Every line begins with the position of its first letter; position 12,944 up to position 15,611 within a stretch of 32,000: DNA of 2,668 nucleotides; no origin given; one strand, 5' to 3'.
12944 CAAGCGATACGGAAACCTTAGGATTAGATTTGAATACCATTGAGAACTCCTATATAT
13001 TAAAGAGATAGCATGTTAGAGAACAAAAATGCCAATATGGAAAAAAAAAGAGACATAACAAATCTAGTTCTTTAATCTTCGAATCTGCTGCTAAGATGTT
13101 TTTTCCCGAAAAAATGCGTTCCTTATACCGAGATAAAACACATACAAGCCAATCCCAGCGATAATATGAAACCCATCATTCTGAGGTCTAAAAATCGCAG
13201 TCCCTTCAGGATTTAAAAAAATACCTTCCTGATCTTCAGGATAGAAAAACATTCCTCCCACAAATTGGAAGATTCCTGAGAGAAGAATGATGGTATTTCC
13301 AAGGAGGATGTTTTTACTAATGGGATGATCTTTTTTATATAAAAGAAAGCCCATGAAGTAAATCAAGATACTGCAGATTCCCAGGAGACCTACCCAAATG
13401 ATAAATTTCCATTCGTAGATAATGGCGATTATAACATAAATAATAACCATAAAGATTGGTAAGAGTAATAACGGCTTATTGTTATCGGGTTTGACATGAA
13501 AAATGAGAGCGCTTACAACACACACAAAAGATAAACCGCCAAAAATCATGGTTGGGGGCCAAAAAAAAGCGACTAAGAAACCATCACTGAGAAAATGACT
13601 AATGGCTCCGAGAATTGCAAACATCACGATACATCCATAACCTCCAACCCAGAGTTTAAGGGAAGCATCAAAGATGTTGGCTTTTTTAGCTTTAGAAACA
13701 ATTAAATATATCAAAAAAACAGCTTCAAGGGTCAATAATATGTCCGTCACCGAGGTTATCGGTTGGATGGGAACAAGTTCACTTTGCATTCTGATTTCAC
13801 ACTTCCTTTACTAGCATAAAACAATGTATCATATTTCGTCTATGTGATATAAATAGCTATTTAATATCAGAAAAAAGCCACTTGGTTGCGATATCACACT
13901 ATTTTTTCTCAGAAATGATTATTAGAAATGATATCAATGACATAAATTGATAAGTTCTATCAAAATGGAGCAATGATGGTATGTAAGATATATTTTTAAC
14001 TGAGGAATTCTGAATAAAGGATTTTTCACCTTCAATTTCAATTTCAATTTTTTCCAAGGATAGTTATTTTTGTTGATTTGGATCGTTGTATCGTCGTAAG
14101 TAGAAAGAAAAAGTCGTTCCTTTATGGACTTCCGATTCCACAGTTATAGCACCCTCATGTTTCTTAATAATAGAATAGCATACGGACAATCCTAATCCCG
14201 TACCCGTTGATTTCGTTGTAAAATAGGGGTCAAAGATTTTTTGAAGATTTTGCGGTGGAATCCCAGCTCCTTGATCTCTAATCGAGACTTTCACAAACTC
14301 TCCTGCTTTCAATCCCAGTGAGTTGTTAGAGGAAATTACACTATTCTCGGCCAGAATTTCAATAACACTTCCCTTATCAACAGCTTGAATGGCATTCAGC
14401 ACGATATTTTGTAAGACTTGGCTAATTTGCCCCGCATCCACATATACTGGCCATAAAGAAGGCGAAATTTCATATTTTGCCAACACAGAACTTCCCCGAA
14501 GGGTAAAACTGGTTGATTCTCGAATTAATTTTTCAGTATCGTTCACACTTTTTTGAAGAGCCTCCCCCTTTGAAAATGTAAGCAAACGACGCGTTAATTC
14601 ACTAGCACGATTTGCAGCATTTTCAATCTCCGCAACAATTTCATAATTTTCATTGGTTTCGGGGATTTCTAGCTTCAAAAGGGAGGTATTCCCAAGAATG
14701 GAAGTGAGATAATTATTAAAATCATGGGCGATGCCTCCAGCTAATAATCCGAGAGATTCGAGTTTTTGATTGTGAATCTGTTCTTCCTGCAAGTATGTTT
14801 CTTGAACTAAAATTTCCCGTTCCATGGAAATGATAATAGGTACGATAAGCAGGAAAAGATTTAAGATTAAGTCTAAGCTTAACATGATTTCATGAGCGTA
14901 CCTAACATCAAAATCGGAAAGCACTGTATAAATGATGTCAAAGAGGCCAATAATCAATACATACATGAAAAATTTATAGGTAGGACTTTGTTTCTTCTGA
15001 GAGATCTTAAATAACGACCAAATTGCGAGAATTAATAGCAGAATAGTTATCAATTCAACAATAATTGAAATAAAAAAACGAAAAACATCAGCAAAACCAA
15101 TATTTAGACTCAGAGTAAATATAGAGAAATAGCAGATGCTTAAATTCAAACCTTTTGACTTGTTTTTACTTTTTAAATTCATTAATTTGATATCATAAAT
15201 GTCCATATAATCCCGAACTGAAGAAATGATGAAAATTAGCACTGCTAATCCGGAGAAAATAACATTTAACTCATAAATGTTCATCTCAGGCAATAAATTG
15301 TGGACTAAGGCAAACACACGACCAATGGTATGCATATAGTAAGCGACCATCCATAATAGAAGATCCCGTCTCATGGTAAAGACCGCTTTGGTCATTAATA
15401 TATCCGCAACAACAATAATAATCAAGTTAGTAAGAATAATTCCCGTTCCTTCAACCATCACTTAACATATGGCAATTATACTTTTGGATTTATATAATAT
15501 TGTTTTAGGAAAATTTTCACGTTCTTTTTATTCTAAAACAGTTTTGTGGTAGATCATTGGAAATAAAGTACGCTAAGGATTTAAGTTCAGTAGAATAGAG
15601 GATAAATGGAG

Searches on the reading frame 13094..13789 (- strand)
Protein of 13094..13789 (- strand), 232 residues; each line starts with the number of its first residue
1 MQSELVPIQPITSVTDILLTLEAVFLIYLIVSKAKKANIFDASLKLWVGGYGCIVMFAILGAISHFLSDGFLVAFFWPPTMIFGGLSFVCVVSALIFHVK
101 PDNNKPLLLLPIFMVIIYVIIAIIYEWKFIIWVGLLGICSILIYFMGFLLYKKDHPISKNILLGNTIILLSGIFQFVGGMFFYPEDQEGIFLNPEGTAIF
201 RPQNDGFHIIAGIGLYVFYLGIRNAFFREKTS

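Call 49: search_protein_families(library=pfam, proteins=[window:13094-13789:-], max_evalue=0.001)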
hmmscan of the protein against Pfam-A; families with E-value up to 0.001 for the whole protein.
window:13094-13789:- (232 aa): 1 family
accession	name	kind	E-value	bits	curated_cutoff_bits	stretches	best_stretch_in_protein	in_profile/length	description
PF22285.2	DUF6962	-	5.8e-11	43.2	27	1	11-224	1-195/198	Family of unknown function (DUF6962)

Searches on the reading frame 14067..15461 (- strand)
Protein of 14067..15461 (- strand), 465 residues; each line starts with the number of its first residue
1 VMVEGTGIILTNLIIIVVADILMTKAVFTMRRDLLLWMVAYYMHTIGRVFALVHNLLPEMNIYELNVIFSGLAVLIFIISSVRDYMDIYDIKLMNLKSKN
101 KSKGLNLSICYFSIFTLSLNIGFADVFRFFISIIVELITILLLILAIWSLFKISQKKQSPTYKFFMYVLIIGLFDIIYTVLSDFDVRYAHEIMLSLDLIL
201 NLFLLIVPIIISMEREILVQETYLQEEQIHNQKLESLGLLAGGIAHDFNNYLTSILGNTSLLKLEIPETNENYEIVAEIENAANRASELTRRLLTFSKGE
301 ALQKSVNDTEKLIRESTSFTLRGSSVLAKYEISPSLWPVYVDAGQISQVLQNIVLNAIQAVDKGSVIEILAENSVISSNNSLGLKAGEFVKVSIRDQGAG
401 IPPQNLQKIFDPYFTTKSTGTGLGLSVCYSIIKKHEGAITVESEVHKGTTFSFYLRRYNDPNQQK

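Call 49: search_protein_families(library=pfam, proteins=[window:14067-15461:-], max_evalue=0.001)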
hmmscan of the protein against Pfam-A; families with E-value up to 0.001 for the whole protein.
window:14067-15461:- (465 aa): 2 families
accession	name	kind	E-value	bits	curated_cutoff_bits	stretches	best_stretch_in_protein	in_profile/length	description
PF02518.31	HATPase_c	-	1.2e-24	87.4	26.4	1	342-457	2-109/111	Histidine kinase-, DNA gyrase B-, and HSP90-like ATPase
PF00512.31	HisKA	-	4.5e-10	39.9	26.9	1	238-301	3-65/66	His Kinase A (phospho-acceptor) domain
